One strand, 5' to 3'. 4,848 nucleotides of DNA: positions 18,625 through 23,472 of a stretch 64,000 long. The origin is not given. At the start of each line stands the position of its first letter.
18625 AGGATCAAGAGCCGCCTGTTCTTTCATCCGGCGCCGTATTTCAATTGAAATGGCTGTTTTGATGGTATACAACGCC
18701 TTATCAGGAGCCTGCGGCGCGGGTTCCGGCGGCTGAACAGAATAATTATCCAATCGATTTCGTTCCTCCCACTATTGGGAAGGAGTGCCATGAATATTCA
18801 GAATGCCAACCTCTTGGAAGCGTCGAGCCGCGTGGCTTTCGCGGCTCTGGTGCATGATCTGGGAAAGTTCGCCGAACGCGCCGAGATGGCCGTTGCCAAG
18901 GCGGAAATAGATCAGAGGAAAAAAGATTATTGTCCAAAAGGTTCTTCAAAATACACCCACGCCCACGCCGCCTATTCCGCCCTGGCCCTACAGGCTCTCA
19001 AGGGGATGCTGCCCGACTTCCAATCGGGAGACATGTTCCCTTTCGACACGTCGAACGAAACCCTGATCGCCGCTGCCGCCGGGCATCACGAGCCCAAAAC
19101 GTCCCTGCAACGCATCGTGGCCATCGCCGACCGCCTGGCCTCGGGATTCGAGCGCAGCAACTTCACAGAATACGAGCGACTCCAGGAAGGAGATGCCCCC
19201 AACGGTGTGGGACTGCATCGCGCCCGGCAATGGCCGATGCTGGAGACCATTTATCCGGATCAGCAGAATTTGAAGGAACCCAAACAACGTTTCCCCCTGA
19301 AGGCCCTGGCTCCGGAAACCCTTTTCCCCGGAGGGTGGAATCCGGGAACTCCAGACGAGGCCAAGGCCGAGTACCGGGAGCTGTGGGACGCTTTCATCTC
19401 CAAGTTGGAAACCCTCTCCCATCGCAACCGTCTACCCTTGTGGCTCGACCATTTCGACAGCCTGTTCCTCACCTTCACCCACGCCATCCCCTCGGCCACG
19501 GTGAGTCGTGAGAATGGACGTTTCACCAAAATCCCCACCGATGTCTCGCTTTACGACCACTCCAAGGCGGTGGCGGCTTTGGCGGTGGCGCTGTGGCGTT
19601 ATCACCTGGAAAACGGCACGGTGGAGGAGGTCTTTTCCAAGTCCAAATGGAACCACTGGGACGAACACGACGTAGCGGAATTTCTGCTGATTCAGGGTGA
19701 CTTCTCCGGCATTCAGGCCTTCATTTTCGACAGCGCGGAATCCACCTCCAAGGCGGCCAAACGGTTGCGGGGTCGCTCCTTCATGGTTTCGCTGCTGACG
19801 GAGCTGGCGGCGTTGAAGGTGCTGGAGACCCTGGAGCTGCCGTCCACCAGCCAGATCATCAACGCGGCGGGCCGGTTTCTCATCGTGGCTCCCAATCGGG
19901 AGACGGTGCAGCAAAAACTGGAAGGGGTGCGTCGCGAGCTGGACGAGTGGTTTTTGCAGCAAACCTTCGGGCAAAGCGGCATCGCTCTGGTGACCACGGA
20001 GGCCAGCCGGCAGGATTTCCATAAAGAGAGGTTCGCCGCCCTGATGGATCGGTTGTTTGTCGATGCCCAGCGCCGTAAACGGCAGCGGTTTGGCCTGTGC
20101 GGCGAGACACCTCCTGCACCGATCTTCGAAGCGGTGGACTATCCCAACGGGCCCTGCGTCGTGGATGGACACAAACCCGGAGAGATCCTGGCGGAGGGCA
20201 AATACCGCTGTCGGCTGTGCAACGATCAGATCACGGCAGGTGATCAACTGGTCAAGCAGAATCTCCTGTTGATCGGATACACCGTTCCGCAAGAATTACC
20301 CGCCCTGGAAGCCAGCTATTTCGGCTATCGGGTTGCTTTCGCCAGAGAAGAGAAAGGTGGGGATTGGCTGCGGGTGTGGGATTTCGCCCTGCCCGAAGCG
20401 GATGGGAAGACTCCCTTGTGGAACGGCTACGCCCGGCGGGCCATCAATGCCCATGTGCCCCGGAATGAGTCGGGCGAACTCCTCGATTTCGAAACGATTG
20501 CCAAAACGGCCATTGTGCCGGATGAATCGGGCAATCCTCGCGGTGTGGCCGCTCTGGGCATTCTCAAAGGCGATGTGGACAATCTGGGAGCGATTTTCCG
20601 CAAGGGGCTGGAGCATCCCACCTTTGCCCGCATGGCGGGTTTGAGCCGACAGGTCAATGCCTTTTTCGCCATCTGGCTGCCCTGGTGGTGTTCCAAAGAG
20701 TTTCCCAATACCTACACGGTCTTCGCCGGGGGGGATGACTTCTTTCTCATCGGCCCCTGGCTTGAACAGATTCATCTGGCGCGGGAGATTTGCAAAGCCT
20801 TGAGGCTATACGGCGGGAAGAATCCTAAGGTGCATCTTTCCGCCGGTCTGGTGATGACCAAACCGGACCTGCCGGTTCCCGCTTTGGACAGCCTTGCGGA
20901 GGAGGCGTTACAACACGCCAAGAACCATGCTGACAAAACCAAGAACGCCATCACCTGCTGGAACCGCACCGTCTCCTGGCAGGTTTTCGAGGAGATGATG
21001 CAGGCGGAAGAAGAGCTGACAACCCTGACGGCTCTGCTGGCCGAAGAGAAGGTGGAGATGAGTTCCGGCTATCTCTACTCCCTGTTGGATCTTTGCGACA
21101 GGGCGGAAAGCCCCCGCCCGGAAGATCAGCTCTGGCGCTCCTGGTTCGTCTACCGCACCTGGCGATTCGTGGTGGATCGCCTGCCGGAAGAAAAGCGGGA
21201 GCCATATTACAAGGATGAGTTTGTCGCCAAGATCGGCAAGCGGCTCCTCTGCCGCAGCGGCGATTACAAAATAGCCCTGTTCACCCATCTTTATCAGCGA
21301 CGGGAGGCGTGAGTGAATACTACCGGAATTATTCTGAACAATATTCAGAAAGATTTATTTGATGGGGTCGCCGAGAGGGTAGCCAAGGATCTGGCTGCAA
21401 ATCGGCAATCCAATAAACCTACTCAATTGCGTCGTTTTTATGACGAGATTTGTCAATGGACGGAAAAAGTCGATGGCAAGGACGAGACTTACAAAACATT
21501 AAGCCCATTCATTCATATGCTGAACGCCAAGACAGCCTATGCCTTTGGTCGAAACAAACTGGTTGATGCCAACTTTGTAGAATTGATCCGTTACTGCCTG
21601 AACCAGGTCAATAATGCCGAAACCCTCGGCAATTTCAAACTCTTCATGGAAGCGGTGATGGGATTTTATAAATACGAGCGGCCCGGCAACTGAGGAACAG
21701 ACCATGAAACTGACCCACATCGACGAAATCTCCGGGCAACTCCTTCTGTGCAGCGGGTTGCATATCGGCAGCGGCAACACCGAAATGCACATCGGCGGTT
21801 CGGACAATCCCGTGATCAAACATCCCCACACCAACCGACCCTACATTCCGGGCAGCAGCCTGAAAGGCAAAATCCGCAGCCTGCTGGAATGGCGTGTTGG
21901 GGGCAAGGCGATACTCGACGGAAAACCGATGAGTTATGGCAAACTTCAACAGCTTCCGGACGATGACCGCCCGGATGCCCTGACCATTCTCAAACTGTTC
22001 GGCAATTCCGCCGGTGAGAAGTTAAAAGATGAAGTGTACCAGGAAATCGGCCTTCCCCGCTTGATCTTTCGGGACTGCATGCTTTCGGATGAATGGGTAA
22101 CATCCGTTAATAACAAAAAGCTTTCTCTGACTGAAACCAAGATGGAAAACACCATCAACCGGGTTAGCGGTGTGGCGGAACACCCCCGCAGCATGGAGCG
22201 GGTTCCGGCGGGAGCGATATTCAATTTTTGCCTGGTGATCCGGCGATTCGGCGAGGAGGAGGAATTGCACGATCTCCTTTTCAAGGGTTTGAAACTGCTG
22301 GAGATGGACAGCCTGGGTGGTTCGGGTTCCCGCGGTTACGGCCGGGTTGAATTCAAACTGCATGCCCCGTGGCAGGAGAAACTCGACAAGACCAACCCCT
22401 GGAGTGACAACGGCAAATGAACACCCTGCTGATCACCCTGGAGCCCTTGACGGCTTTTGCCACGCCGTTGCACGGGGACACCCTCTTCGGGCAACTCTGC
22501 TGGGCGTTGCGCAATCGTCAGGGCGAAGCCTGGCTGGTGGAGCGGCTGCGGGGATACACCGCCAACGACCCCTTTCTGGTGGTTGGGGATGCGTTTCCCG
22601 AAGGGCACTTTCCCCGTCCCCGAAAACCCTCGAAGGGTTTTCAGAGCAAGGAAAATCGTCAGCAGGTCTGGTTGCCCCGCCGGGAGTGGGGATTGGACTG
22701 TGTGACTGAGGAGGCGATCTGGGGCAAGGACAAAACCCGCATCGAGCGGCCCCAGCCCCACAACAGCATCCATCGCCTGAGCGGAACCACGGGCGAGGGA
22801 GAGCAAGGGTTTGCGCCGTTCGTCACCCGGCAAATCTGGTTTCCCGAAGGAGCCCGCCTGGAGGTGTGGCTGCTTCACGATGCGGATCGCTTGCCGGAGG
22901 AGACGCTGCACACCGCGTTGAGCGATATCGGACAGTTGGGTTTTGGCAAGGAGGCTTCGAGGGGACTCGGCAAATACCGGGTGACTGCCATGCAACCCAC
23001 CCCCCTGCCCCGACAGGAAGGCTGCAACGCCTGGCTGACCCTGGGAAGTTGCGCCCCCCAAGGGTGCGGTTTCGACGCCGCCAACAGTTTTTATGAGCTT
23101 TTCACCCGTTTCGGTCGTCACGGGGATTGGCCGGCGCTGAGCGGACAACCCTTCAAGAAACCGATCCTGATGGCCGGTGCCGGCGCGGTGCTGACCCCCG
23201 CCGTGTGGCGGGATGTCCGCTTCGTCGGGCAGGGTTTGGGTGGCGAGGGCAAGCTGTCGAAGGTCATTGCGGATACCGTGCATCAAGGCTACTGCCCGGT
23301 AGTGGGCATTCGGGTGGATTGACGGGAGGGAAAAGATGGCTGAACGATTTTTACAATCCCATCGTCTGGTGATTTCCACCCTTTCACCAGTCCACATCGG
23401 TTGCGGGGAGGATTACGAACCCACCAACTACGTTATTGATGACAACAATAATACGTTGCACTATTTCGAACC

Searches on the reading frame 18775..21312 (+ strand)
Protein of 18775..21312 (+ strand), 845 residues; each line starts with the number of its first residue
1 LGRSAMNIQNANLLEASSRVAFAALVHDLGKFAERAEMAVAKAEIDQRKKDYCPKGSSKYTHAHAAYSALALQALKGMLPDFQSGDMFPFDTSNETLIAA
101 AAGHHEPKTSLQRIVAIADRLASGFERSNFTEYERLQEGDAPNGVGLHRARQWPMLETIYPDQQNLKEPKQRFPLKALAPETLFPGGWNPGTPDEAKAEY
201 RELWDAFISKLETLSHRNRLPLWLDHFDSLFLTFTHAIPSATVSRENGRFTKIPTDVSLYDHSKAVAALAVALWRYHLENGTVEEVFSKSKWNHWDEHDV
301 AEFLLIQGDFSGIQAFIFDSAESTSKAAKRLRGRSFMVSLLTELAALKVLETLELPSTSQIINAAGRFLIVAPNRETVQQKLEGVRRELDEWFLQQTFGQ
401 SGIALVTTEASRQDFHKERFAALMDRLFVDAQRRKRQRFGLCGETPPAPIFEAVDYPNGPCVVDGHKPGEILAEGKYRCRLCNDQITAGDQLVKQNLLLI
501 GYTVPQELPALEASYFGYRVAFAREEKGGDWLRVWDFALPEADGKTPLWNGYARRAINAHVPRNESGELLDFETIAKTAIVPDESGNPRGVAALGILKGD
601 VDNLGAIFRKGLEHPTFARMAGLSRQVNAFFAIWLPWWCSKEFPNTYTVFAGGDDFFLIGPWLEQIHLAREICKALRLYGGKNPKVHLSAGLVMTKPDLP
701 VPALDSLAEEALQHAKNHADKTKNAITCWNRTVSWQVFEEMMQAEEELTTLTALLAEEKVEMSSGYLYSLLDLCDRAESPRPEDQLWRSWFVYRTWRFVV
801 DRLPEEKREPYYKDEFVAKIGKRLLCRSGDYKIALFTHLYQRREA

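Call 7: search_protein_families(library=pfam, proteins=[window:18775-21312:+], max_evalue=1)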
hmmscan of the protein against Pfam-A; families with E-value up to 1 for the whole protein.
window:18775-21312:+ (845 aa): 5 families
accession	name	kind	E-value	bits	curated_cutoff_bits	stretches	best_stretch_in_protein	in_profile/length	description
PF22335.1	Cas10-Cmr2_palm2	-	9.5e-27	94.2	27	1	594-726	2-132/133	Cas10/Cmr2, second palm domain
PF18211.6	Csm1_B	-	2.8e-19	69.2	26.4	1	324-415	3-94/94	Csm1 subunit domain B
PF18019.7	Cas3_HD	-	4.6e-09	37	23.1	1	15-112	52-137/207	Cas3, HD domain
PF01966.28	HD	-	2e-06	28.5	22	1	15-122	22-114/116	HD domain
PF23217.2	DUF7066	-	0.23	11.9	27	1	473-492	5-24/53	Domain of unknown function (DUF7066)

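Call 8: search_protein_families(library=ncbifam, proteins=[window:18775-21312:+], max_evalue=1)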
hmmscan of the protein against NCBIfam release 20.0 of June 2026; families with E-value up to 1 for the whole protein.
window:18775-21312:+ (845 aa): 5 families
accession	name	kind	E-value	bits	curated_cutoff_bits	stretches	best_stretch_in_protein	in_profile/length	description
TIGR02578.2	cas_TM1811_Csm1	equivalog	2.4e-187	625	170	1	18-843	2-753/753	type III-A CRISPR-associated protein Cas10/Csm1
TIGR01596.1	cas3_HD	equivalog_domain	5.8e-07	29.7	43.45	1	13-115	27-111/178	CRISPR-associated endonuclease Cas3''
NF008137.0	PRK10885.1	equivalog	0.1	11.4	451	1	5-35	233-263/409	multifunctional CCA addition/repair protein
TIGR02577.1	cas_TM1794_Cmr2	equivalog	0.1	11.4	79.4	1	649-717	435-510/510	type III-B CRISPR-associated protein Cas10/Cmr2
NF005519.0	PRK07152.1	equivalog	0.26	10.2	315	1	5-136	208-321/361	nicotinate-nucleotide adenylyltransferase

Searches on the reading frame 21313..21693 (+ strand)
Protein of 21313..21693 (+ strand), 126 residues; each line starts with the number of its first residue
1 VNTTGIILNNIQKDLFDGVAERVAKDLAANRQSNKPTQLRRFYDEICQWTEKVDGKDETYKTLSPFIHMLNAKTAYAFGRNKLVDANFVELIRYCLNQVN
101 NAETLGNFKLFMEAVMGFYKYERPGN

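Call 7: search_protein_families(library=pfam, proteins=[window:21313-21693:+], max_evalue=1)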
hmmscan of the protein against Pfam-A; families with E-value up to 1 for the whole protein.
window:21313-21693:+ (126 aa): 4 families
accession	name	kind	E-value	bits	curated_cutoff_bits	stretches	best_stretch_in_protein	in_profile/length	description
PF03750.18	Csm2_III-A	-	9.7e-15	55.8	24.8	1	16-122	7-112/115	Csm2 Type III-A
PF24693.1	DUF7660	-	0.059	13.9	27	1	20-55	9-44/73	Family of unknown function (DUF7660)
PF02382.20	RTX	-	0.12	12.5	26.8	1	7-92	118-198/311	N-terminal domain in RTX protein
PF05053.19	Menin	-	0.12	11.1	23.6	1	31-52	385-406/678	Menin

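Call 8: search_protein_families(library=ncbifam, proteins=[window:21313-21693:+], max_evalue=1)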
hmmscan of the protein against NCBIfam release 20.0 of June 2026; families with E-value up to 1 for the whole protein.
window:21313-21693:+ (126 aa): 1 family
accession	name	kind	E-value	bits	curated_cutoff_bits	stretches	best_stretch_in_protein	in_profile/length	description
TIGR01870.1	cas_TM1810_Csm2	hypoth_equivalog_domain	2.2e-16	60.5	30.6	1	35-122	2-94/96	type III-A CRISPR-associated protein Csm2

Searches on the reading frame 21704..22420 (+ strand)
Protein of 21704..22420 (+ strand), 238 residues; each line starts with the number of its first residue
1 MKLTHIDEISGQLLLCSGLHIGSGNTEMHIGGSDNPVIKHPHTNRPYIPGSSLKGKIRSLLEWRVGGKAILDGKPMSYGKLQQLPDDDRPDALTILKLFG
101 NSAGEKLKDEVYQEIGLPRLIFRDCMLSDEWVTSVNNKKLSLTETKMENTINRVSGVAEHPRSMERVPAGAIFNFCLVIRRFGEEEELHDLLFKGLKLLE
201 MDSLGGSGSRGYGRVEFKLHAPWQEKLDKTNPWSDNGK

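Call 7: search_protein_families(library=pfam, proteins=[window:21704-22420:+], max_evalue=1)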
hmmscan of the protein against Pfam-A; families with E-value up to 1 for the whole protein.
window:21704-22420:+ (238 aa): 1 family
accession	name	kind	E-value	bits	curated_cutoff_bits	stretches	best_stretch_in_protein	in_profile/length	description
PF03787.20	RAMPs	-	1.1e-17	65.5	22.1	1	26-216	6-189/189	RAMP superfamily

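Call 8: search_protein_families(library=ncbifam, proteins=[window:21704-22420:+], max_evalue=1)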
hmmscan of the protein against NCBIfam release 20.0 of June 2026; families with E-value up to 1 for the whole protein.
window:21704-22420:+ (238 aa): 9 families
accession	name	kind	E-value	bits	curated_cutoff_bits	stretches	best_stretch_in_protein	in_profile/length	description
TIGR02582.1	cas7_TM1809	equivalog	1.6e-62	211.1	90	1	8-217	5-203/203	type III-A CRISPR-associated RAMP protein Csm3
TIGR02581.1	cas_cyan_RAMP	equivalog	6.4e-17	61.9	108.05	1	8-217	5-210/216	type III CRISPR-associated RAMP protein Csx7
TIGR02580.1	cas_RAMP_Cmr4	equivalog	1.5e-10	41.4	87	2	17-62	9-52/283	type III-B CRISPR module RAMP protein Cmr4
TIGR01898.1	cas_TM1791_cmr6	equivalog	5.6e-08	33.2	51.1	1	18-103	8-92/195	type III-B CRISPR module RAMP protein Cmr6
TIGR01899.1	cas_TM1807_csm5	equivalog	2.5e-05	23.9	38.3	1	43-65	107-129/364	type III-A CRISPR-associated RAMP protein Csm5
TIGR03986.1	TIGR03986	equivalog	0.00042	19.9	161.35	1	18-62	45-89/568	TIGR03986 family type III CRISPR-associated RAMP protein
TIGR01903.2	cas5_csm4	equivalog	0.004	16.5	55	1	184-221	171-208/304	type III-A CRISPR-associated RAMP protein Csm4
TIGR02674.1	cas_cyan_RAMP_2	equivalog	0.0054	15.9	177.3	1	183-221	209-245/402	type III-D CRISPR-associated RAMP protein Csx10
TIGR03115.2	cas7_csf2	equivalog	0.2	10.9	130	0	162-219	239-295/346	type IV CRISPR-associated protein Csf2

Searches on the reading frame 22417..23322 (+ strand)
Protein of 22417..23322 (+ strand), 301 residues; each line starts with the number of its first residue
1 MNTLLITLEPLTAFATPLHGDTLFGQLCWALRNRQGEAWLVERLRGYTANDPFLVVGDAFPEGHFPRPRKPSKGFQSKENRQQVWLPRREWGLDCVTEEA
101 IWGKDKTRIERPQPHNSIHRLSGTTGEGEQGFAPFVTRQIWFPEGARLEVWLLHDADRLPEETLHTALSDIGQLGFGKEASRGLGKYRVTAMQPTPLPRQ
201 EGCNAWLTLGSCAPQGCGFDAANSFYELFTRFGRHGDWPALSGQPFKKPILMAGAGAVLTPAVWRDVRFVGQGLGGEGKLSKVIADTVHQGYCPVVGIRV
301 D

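Call 7: search_protein_families(library=pfam, proteins=[window:22417-23322:+], max_evalue=1)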
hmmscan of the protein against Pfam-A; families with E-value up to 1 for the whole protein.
window:22417-23322:+ (301 aa): 1 family
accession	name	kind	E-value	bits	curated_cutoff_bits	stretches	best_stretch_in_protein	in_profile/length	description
PF03787.20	RAMPs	-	6.7e-06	27.2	22.1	1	17-187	32-188/189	RAMP superfamily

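Call 8: search_protein_families(library=ncbifam, proteins=[window:22417-23322:+], max_evalue=1)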
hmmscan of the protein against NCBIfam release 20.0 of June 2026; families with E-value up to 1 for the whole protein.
window:22417-23322:+ (301 aa): 1 family
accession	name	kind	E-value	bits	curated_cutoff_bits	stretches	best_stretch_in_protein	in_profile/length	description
TIGR01903.2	cas5_csm4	equivalog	2.7e-23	82.8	55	1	18-260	26-275/304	type III-A CRISPR-associated RAMP protein Csm4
